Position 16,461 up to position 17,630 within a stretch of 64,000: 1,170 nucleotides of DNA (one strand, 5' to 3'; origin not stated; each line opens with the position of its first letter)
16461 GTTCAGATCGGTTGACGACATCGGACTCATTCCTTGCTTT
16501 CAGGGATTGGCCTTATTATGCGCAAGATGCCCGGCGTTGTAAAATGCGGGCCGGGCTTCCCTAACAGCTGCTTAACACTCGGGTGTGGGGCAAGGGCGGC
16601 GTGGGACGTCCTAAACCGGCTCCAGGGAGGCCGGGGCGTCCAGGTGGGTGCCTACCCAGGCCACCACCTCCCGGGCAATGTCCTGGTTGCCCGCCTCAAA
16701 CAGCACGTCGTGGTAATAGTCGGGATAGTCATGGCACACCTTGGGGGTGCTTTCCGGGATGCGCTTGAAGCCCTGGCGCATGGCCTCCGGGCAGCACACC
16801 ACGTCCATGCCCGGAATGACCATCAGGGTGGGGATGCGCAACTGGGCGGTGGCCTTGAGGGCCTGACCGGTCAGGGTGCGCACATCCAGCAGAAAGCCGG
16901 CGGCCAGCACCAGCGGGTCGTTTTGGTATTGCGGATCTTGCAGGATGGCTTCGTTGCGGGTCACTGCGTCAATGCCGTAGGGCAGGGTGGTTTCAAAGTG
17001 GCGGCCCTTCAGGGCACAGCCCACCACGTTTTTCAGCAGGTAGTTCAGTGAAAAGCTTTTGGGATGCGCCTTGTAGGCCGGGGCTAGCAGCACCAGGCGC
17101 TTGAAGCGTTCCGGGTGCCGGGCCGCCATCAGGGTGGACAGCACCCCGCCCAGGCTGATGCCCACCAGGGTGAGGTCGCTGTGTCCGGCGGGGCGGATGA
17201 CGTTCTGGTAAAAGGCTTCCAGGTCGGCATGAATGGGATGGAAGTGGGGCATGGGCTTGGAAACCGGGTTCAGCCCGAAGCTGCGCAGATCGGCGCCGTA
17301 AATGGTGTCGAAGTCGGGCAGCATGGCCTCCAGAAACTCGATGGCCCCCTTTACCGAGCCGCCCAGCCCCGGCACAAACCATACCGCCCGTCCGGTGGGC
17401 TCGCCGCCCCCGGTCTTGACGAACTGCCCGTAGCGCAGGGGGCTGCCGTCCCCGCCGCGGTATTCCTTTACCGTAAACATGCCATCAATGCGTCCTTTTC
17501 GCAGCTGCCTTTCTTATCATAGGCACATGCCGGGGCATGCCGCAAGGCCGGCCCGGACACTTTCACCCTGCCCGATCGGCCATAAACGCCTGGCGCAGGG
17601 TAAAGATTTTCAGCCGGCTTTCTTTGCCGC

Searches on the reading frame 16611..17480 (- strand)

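Call 29: search_protein_families(library=pfam, proteins=[window:16611-17480:-], max_evalue=0.001)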
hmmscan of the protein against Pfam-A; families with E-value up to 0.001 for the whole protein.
window:16611-17480:- (289 aa): 4 families
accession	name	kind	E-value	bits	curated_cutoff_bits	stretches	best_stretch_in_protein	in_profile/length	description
PF12146.15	Hydrolase_4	-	4.1e-28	98.7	27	1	31-262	5-237/239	Serine aminopeptidase, S33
PF00561.26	Abhydrolase_1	-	9.8e-15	55.3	25.8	1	33-262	3-243/245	alpha/beta hydrolase fold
PF12697.13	Abhydrolase_6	-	1.3e-06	29.6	26.3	1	35-261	3-208/217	Alpha/beta hydrolase family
PF00756.26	Esterase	-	8.9e-05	22.8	22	1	103-136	117-150/251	Putative esterase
